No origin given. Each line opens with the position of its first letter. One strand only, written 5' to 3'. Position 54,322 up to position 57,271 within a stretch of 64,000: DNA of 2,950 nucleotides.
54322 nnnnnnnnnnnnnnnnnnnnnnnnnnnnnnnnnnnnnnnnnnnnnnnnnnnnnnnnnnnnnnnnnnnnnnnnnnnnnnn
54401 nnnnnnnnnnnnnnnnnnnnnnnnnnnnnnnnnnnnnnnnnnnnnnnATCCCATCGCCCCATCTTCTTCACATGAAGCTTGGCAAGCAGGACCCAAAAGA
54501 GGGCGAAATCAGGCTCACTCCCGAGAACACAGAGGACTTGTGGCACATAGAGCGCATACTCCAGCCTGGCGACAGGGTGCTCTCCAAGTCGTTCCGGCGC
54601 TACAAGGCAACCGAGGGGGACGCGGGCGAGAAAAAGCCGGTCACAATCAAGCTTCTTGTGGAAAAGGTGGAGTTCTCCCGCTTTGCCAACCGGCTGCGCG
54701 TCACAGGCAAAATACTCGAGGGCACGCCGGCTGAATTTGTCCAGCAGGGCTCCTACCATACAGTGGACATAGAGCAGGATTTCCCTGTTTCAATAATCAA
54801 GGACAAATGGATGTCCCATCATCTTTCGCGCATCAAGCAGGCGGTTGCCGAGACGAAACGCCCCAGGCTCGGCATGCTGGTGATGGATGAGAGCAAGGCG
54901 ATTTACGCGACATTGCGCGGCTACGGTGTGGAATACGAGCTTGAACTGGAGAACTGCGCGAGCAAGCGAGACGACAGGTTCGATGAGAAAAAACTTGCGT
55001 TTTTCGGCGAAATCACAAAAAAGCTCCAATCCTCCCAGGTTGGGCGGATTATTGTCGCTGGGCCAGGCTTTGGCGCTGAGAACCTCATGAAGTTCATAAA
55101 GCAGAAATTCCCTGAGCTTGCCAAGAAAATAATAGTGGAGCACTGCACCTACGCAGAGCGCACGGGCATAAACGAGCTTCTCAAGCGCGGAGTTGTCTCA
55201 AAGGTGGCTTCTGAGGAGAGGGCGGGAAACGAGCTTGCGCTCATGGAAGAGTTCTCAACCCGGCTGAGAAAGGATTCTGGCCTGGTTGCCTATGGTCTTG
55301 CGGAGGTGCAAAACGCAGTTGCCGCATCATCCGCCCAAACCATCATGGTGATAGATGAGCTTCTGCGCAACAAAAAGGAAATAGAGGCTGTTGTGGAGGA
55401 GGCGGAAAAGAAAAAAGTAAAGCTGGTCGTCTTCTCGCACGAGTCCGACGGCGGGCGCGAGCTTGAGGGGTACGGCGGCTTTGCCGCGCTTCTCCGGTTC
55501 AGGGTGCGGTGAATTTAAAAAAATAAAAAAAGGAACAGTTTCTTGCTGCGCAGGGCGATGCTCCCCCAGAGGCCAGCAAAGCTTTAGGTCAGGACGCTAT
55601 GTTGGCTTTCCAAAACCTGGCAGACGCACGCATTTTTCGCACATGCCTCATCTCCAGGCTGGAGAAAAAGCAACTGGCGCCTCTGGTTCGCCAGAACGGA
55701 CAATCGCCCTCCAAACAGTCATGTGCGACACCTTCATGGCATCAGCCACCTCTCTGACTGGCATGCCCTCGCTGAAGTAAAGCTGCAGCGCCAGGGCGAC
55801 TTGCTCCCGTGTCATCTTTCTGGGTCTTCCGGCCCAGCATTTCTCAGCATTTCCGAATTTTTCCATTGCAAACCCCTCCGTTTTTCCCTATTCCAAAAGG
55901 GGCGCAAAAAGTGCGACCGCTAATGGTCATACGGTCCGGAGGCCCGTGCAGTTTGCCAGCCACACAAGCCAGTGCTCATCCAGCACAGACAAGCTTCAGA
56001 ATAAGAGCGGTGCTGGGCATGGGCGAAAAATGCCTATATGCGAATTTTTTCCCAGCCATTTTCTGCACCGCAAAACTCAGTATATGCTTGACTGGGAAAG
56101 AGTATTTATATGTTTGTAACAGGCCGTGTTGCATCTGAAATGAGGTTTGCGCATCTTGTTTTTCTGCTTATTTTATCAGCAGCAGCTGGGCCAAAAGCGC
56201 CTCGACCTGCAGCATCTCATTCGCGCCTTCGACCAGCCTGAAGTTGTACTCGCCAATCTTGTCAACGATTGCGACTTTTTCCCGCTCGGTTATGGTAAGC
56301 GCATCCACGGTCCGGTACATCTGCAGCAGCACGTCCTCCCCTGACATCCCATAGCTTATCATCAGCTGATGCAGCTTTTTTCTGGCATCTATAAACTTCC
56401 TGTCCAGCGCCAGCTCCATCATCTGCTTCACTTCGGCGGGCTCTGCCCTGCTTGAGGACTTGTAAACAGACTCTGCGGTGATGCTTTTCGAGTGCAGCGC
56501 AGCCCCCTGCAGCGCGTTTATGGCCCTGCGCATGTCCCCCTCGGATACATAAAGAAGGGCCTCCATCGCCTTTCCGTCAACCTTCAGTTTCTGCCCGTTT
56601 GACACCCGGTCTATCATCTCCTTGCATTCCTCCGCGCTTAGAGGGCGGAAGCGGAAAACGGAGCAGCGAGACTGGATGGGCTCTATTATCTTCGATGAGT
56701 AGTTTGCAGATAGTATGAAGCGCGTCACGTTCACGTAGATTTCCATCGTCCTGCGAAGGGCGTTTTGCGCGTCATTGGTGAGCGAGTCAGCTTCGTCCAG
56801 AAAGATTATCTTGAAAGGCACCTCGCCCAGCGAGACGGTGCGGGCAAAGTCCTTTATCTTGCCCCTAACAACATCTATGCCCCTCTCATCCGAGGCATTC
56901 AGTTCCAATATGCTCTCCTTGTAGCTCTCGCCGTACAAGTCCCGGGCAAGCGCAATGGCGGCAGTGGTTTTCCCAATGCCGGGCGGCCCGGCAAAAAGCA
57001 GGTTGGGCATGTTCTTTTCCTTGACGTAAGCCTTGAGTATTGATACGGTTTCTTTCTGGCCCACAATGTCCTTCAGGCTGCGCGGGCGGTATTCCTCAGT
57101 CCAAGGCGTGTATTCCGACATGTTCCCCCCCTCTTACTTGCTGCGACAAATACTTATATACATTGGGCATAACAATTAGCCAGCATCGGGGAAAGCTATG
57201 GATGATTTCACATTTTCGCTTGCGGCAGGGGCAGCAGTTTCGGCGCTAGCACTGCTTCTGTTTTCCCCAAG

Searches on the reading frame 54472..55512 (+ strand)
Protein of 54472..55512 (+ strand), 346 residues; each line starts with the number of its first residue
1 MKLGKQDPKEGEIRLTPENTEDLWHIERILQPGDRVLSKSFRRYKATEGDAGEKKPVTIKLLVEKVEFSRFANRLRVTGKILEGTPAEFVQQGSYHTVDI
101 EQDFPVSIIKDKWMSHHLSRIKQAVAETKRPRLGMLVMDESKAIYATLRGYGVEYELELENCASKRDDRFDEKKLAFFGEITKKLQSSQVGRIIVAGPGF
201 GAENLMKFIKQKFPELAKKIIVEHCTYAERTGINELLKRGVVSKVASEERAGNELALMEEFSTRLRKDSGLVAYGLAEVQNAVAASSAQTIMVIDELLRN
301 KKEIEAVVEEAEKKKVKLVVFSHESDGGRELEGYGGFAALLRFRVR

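Call 87: search_protein_families(library=pfam, proteins=[window:54472-55512:+], max_evalue=0.0001)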
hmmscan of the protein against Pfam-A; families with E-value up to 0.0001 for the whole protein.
window:54472-55512:+ (346 aa): 3 families
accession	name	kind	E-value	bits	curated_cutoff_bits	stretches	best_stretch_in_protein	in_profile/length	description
PF03463.20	eRF1_1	-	1.1e-30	106.6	23.8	1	1-125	1-123/123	eRF1 domain 1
PF03465.20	eRF1_3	-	1.5e-19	70.9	25.8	1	254-345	4-106/106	eRF1 domain 3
PF03464.20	eRF1_2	-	2e-09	38.3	27.1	1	133-243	2-128/133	eRF1 domain 2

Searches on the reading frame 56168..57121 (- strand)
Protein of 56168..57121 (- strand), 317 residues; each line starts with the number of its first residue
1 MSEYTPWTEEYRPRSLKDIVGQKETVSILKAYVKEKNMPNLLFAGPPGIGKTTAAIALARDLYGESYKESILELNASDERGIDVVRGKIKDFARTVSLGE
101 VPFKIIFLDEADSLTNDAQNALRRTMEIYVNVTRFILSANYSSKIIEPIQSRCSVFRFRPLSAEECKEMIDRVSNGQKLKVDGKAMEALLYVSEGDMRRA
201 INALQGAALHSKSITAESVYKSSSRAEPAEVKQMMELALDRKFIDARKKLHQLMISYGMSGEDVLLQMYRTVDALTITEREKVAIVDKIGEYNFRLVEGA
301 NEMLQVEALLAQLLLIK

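Call 87: search_protein_families(library=pfam, proteins=[window:56168-57121:-], max_evalue=0.0001)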
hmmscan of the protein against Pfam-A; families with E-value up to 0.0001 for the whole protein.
window:56168-57121:- (317 aa): 9 families
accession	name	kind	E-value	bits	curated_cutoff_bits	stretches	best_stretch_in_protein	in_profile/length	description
PF08542.16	Rep_fac_C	-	3.3e-21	75.9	23.6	1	227-312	2-88/88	Replication factor C C-terminal domain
PF00004.35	AAA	-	2.5e-16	60.8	21.2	1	41-159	1-129/131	ATPase family associated with various cellular activities (AAA)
PF13177.12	DNA_pol3_delta2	-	5.8e-13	49.6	27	1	84-161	85-160/161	DNA polymerase III, delta subunit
PF05496.18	RuvB_N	-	4.6e-08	33.4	27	1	12-127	2-109/159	Holliday junction DNA helicase RuvB P-loop domain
PF13173.12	AAA_14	-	8.5e-07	29.5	27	1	41-165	5-127/129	AAA domain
PF03215.21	Rad17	-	1.2e-06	29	23.8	1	2-100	4-107/186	Rad17 P-loop domain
PF01078.27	Mg_chelatase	-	2.6e-06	27.4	20.3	0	16-74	2-57/207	Magnesium chelatase, subunit ChlI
PF25361.1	AAA_lid_RFC1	-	2.8e-06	27.1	34.9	1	164-218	2-56/59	RFC1-like, AAA+ ATPase lid domain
PF16193.11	AAA_assoc_2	-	8e-06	26.5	34.3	1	177-226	3-46/81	AAA C-terminal domain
